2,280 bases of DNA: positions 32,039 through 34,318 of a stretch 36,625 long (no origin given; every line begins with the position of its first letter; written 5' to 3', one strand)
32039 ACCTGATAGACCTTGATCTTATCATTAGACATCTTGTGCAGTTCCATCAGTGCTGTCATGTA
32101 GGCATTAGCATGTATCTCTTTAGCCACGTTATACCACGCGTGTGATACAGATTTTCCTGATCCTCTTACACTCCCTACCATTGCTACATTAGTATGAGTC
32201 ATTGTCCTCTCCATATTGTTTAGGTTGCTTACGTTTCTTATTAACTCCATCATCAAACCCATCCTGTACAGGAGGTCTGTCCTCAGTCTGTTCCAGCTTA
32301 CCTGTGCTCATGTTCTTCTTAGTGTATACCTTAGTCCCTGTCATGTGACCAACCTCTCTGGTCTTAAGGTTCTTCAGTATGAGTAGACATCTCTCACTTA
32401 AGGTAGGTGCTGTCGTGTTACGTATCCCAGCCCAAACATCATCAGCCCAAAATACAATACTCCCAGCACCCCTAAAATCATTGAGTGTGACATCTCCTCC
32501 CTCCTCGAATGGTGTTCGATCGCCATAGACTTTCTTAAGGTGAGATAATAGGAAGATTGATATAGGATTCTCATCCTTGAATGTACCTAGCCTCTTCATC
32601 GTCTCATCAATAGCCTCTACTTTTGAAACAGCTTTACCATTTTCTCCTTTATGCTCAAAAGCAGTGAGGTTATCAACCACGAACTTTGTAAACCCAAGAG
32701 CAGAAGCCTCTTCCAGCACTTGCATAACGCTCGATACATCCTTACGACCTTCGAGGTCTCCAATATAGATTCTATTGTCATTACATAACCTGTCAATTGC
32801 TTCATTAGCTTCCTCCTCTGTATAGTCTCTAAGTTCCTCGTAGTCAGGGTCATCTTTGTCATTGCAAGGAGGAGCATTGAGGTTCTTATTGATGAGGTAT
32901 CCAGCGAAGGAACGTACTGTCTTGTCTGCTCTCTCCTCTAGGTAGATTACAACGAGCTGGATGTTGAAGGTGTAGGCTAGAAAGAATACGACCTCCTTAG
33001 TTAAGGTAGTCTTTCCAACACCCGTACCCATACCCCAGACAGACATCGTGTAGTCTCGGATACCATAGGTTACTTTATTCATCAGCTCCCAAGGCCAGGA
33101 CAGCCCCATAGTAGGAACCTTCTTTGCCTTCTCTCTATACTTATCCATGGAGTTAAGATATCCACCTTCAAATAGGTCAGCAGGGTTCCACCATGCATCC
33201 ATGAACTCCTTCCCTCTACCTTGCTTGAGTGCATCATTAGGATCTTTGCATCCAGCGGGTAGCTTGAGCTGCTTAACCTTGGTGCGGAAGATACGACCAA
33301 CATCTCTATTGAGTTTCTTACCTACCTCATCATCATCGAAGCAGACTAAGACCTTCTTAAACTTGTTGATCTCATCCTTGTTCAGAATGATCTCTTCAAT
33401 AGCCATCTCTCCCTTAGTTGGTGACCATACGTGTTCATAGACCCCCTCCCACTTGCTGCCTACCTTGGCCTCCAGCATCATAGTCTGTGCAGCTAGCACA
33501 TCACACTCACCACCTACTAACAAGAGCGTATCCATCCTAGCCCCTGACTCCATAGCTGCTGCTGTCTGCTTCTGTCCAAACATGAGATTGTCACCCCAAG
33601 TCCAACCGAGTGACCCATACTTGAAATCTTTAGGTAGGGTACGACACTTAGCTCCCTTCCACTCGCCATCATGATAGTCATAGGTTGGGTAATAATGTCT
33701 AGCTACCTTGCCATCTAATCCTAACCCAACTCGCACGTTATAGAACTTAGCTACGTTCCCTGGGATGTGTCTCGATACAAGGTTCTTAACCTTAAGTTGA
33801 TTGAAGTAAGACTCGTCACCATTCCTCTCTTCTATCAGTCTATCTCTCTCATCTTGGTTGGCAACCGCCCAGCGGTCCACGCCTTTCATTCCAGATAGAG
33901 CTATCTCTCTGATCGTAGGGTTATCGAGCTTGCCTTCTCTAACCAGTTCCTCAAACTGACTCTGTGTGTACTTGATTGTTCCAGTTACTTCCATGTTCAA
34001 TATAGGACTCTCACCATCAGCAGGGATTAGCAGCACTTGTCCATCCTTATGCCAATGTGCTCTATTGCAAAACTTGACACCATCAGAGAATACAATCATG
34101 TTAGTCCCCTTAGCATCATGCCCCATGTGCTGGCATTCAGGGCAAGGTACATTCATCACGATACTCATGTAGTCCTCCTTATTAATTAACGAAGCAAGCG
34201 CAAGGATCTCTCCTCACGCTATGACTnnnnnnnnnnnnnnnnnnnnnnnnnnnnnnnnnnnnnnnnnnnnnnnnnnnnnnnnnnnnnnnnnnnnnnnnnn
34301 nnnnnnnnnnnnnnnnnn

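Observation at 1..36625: SP6/K11-like single-subunit-RNAP promoter family (5 copies) in a genome with no recognisable RNA polymerase gene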

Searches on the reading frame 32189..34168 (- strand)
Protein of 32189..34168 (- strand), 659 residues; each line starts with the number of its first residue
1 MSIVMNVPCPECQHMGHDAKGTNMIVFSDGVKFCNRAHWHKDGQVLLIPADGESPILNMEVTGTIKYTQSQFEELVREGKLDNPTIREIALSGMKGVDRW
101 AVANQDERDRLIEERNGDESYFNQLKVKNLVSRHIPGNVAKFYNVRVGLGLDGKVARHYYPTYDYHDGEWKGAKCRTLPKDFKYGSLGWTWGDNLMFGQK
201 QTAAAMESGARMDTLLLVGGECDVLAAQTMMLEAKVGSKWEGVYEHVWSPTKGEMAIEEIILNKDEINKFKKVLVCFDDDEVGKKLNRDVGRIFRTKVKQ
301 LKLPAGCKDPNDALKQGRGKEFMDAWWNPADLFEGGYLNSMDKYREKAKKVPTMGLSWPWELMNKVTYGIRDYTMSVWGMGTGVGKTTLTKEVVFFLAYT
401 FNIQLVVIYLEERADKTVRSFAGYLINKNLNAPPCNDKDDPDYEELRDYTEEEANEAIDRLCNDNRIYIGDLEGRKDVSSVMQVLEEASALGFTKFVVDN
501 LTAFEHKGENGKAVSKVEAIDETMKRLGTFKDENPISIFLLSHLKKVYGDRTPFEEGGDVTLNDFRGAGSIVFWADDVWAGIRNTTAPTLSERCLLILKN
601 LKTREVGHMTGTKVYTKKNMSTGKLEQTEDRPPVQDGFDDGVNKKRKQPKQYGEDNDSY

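Call 5: search_protein_families(library=pfam, proteins=[window:32189-34168:-], max_evalue=0.01)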
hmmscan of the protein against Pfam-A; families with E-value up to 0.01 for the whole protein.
window:32189-34168:- (659 aa): 2 families
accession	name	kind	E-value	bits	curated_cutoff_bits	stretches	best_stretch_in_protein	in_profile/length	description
PF03796.21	DnaB_C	-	6.1e-05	23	27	1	360-586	6-216/255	DnaB-like helicase C terminal domain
PF13155.12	Toprim_2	-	0.00014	22.6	22.1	1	267-314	38-88/88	Toprim-like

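Call 19: find_homologous_proteins(query=window:32189-34168:-, max_evalue=1e-30)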
Query window:32189-34168:- (659 aa): 184 proteins with E <= 1e-30 among 8000 candidates; the best 120 are listed.
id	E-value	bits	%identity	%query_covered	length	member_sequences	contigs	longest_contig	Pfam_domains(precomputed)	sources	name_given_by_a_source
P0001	0.0e+0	1546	100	100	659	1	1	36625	-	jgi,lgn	-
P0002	0.0e+0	1114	70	100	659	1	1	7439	PF03796.22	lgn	-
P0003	0.0e+0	1072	70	97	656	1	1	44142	PF03796.22,PF13481.13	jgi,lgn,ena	-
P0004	0.0e+0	1067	69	96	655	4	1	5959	PF13155.13,PF03796.22,PF13481.13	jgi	-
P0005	0.0e+0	1042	69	95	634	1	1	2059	PF13155.13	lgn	-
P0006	0.0e+0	1040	68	99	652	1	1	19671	PF03796.22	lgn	-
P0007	0.0e+0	1035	67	98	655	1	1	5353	PF03796.22,PF13481.13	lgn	-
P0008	0.0e+0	1034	68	97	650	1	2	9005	PF13155.13,PF03796.22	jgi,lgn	-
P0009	0.0e+0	1033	66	100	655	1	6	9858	PF03796.22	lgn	-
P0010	0.0e+0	1031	67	98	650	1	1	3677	PF03796.22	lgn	-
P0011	0.0e+0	1026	66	98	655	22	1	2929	PF03796.22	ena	-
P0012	1.3e-296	1003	67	95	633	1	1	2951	PF13155.13,PF03796.22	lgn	-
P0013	5.0e-294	995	65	98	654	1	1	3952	PF13155.13,PF03796.22,PF13481.13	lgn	-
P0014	2.6e-283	959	62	99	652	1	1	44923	PF13155.13,PF03796.22,PF13481.13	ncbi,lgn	-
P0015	6.7e-280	948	61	99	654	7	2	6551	PF06745.20,PF13155.13,PF03796.22,PF13481.13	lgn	-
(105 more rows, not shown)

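Call 20: find_encoding_contigs(protein=P0001, flank=10000, max_places=10)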
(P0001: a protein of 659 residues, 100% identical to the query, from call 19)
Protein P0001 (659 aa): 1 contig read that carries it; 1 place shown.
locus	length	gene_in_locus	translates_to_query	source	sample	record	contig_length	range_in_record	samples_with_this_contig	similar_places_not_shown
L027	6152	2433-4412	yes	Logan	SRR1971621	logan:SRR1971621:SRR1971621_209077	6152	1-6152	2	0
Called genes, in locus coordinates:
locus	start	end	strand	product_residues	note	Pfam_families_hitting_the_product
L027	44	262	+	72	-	-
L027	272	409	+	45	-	-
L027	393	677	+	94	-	-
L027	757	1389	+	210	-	-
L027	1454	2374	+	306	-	PF06850:PHB_depo_C (weak)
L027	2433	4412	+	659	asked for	-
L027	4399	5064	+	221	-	-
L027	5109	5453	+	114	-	PF23858:DUF7220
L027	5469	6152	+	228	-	?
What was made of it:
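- Tried and rejected: The k=31 contig runs through that region unbroken (call 20).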

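Call 21: find_encoding_contigs(protein=P0003, flank=10000, max_places=6)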
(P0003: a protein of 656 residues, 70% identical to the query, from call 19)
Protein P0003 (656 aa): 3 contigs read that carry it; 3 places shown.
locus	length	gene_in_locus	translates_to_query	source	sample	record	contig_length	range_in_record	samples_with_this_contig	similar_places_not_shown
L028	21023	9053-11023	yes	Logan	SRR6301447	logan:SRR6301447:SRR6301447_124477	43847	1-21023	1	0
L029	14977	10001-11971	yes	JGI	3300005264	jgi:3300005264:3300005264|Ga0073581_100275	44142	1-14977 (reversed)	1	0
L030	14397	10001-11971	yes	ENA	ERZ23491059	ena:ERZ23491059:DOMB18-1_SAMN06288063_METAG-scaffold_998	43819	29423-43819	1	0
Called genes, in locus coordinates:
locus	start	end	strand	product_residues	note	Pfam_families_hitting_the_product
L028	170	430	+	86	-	-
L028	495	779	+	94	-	PF26760:Lockin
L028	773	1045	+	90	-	-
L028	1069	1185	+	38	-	-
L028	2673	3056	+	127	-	-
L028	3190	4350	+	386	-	-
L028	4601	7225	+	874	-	PF14700:RPOL_N, PF00940:RNA_pol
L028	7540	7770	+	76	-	-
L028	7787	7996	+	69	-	-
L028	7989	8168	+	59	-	-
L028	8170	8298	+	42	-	-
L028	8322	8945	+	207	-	-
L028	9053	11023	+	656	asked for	PF13481:AAA_25 (faint), PF03796:DnaB_C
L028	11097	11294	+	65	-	-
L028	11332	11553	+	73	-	-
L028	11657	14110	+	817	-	PF00476:DNA_pol_A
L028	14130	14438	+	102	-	-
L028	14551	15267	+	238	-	-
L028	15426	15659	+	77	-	-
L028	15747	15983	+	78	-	-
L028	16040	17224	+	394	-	PF01367:5_3_exonuc (weak)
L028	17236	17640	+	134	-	PF02945:Endonuclease_7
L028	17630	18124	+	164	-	-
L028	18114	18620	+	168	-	-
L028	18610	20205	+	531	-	PF02867:Ribonuc_red_lgC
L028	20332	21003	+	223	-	-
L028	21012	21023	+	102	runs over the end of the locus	-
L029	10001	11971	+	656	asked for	PF13481:AAA_25 (faint), PF03796:DnaB_C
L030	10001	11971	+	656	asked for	PF13481:AAA_25 (faint), PF03796:DnaB_C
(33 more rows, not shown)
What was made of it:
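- It encodes an 874-aa RNAP with RPOL_N and RNA_pol domains (call 21).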

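Call 28: find_related_loci(query=A1, collection=viral_contigs, flank=10000)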
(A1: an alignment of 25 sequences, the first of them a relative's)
Query A1 (659 aa) in viral_contigs; peptide patterns used: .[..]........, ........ (x = any residue, [..] = any of these).
82 stretches matched a pattern; 62 encode a relative of the query (tblastn E <= 1e-3); 61 distinct loci.
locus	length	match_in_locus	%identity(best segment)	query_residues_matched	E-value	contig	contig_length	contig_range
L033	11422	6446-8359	70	1-640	0e+0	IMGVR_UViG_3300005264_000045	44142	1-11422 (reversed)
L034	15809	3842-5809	60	1-657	0e+0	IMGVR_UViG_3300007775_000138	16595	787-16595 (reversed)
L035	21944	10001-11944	59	1-651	0e+0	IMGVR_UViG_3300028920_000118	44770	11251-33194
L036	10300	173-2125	57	1-655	0e+0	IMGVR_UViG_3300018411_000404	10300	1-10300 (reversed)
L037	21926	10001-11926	58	3-645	0e+0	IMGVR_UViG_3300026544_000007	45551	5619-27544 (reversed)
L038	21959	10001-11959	48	1-659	0e+0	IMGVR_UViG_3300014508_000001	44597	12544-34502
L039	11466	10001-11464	61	1-488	0e+0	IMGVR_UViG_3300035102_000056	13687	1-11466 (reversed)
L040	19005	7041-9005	46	1-656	0e+0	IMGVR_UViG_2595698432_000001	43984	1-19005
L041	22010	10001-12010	45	3-647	0e+0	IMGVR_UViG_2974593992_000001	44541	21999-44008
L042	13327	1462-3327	46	1-625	0e+0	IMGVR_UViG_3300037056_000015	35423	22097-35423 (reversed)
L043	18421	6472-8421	45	1-654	0e+0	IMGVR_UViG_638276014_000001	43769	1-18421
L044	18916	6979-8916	44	1-650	3e-179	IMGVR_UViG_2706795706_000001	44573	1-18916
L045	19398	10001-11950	45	1-654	4e-179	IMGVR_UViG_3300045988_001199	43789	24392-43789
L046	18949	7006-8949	45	1-653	6e-179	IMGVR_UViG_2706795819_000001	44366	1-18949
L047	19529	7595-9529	45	1-649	5e-179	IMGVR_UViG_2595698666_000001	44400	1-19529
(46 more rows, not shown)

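Call 37: find_encoding_contigs(protein=P0006, flank=10000, max_places=4)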
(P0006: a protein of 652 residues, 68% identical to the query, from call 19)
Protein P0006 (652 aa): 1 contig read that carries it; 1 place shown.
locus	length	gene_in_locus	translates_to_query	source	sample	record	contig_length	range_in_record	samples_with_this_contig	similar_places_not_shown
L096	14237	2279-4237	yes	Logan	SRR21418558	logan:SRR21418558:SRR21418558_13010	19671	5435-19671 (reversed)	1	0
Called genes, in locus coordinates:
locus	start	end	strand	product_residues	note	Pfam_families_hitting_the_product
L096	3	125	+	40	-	?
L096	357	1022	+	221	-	-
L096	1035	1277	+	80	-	-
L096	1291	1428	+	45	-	-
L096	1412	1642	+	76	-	-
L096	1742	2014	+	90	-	PF26096:DUF8033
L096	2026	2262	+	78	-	-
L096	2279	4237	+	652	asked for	PF03796:DnaB_C (weak)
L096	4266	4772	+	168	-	-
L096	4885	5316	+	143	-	-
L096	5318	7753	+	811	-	PF00476:DNA_pol_A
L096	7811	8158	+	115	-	-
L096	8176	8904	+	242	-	-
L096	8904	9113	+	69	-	-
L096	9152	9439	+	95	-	-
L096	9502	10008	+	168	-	-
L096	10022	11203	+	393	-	PF01367:5_3_exonuc (faint)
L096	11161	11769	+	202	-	-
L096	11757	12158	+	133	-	PF02945:Endonuclease_7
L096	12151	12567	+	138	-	-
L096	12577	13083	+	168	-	PF02511:Thy1 (faint)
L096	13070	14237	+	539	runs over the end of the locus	PF02867:Ribonuc_red_lgC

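Call 48: find_homologous_proteins(query=L028:4601-7225:+, max_evalue=1e-100)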
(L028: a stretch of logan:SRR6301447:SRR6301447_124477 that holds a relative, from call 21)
Query L028:4601-7225:+ (874 aa): 159 proteins with E <= 1e-100 among 8000 candidates; the best 120 are listed.
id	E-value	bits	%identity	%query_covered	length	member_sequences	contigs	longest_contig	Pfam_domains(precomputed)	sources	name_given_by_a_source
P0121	0.0e+0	2025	100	100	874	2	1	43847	PF14700.12,PF00940.25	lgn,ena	-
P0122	0.0e+0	1507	74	100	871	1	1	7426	PF14700.12,PF00940.25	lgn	-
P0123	0.0e+0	1420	69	100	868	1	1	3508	PF14700.12,PF00940.25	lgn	-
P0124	0.0e+0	1340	66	100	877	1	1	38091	PF14700.12,PF00940.25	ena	-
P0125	0.0e+0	1340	66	100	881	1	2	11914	PF14700.12,PF00940.25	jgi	-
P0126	0.0e+0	1337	66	100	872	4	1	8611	PF14700.12,PF00940.25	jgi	jgi:DNA-directed RNA polymerase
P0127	0.0e+0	1337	65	100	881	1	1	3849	PF14700.12,PF00940.25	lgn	-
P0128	0.0e+0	1332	66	100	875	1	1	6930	PF14700.12,PF00940.25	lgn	-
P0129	0.0e+0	1317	65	100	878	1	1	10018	PF14700.12,PF00940.25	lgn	-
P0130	0.0e+0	1305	65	100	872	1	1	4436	PF14700.12,PF00940.25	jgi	jgi:DNA-directed RNA polymerase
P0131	0.0e+0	1287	64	100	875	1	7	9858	PF14700.12,PF00940.25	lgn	-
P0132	0.0e+0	1275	64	100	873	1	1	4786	PF14700.12,PF00940.25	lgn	-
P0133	0.0e+0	1272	63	100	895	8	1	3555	PF14700.12,PF00940.25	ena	-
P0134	0.0e+0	1263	64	100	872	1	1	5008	PF14700.12,PF00940.25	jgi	-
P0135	0.0e+0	1244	62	100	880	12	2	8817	PF14700.12,PF00940.25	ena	-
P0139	0.0e+0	1208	61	100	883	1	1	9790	PF14700.12,PF00940.25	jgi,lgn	-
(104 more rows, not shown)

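Call 49: find_encoding_contigs(protein=P0139, flank=10000, max_places=6)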
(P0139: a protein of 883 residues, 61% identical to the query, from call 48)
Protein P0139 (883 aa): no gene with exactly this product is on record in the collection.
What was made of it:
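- The contig of P0139 is not on record (call 49).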

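Call 50: list_cluster_members(proteins=[P0001, P0139, P0122, P0123, P0125, P0126, P0127, P0128, P0129, P0130])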
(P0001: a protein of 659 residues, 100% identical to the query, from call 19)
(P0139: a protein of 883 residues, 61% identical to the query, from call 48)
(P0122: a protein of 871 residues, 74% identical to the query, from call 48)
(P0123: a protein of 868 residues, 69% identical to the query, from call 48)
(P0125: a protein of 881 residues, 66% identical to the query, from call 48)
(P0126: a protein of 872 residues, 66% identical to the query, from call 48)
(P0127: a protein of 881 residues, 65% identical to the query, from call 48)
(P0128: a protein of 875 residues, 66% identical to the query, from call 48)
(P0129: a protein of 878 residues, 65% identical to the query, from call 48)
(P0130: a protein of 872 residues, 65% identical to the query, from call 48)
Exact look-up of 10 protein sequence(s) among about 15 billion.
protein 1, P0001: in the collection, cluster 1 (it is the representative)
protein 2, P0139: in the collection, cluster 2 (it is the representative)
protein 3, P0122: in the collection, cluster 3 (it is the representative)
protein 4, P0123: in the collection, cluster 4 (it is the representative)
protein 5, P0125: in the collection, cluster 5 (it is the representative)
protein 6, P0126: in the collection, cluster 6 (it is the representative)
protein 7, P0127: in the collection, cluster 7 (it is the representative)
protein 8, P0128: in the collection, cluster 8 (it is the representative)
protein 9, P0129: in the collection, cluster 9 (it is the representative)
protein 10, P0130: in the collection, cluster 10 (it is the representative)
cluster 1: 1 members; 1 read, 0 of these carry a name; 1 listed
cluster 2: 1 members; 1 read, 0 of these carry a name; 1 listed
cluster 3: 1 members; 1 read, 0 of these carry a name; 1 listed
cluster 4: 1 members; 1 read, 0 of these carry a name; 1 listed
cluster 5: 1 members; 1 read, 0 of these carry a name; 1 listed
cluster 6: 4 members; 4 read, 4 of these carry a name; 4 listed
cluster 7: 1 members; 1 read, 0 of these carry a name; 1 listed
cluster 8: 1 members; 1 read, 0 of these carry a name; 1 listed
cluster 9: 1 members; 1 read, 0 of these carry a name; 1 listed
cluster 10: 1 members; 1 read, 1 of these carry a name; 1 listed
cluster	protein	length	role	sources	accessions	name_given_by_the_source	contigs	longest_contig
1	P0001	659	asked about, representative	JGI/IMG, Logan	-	-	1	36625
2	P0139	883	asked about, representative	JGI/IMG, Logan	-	-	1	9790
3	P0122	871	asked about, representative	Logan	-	-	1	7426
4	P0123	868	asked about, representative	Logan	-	-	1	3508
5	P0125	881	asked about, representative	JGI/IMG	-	-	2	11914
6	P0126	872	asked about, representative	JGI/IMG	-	DNA-directed RNA polymerase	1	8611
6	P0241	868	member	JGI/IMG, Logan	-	DNA-directed RNA polymerase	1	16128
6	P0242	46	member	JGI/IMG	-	hypothetical protein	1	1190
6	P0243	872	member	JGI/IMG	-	DNA-directed RNA polymerase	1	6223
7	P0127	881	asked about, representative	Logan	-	-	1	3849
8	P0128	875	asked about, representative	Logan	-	-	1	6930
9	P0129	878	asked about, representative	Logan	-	-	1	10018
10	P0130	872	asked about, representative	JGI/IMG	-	DNA-directed RNA polymerase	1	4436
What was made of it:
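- Tried and rejected: Cluster listings gave no sample accessions (call 50).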

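Call 51: find_related_loci(query=P0139, collection=viral_contigs, flank=10000)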
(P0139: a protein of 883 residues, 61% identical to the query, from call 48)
Query P0139 (883 aa) in viral_contigs; peptide patterns used: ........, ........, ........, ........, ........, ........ (x = any residue, [..] = any of these).
12 stretches matched a pattern; 3 encode a relative of the query (tblastn E <= 1e-3); 3 distinct loci.
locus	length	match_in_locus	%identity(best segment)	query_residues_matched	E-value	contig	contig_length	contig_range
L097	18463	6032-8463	34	14-883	2e-100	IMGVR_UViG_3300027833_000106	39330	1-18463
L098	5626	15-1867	33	228-883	2e-89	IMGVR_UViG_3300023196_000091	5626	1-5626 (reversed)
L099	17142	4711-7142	33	14-883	6e-99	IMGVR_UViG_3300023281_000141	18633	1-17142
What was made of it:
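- Tried and rejected: The look-up of the candidate RNAP P0139 was not on record (call 49), and P0139 is not in IMG/VR (call 51).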

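Call 52: find_encoding_contigs(protein=P0002, flank=10000, max_places=4)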
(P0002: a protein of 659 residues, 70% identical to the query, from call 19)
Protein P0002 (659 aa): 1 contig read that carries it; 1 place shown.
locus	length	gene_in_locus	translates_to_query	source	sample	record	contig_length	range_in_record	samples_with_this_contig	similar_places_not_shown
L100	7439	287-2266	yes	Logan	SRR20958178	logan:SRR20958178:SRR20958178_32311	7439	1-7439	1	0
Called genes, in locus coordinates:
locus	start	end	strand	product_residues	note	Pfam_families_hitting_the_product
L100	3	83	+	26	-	?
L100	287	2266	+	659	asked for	PF03796:DnaB_C (faint)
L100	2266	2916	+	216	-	-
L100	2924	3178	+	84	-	-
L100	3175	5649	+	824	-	PF00476:DNA_pol_A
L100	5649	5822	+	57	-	-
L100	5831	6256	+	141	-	-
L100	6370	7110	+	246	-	-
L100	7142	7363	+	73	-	-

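Call 53: find_encoding_contigs(protein=P0009, flank=10000, max_places=3)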
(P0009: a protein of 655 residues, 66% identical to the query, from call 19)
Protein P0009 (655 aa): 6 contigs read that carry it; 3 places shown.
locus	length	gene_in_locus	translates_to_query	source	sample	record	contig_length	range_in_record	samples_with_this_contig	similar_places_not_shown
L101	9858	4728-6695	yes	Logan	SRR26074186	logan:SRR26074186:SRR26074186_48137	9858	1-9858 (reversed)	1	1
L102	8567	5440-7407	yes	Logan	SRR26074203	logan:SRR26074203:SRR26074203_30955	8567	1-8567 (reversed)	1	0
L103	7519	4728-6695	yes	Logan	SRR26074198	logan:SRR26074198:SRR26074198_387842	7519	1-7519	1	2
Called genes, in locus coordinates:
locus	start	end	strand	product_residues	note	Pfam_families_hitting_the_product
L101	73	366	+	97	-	-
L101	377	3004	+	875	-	PF14700:RPOL_N, PF00940:RNA_pol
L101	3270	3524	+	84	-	-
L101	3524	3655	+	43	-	-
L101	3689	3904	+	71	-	-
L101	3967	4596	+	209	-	-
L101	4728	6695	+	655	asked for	PF03796:DnaB_C (weak)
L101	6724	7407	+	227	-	-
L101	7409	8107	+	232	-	PF23858:DUF7220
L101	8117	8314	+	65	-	-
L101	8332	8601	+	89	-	-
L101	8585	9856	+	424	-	?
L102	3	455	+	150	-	?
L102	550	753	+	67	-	-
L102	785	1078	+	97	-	-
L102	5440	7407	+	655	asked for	PF03796:DnaB_C (weak)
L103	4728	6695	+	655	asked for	PF03796:DnaB_C (weak)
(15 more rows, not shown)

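Call 55: search_protein_families(library=pfam, proteins=[L101:3524-3655:+, L028:8170-8298:+, L101:3270-3524:+, L101:3689-3904:+, L028:7540-7770:+, L028:7787-7996:+, L028:7989-8168:+], max_evalue=1)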
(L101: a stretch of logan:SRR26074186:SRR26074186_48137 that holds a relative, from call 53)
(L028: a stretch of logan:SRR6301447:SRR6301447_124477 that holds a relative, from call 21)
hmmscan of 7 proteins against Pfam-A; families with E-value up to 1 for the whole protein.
L101:3524-3655:+ (43 aa): 0 families

L028:8170-8298:+ (42 aa): 0 families

L101:3270-3524:+ (84 aa): 0 families

L101:3689-3904:+ (71 aa): 1 family
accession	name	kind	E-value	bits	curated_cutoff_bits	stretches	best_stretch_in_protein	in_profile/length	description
PF00542.24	Ribosomal_L12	-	0.018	15.8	25.9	1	26-63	5-36/67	Ribosomal protein L7/L12 C-terminal domain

L028:7540-7770:+ (76 aa): 1 family
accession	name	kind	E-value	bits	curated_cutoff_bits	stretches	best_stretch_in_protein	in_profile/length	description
PF18933.6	PsbP_2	-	0.11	12.9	27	1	12-73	131-183/184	PsbP-like protein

L028:7787-7996:+ (69 aa): 0 families

L028:7989-8168:+ (59 aa): 0 families
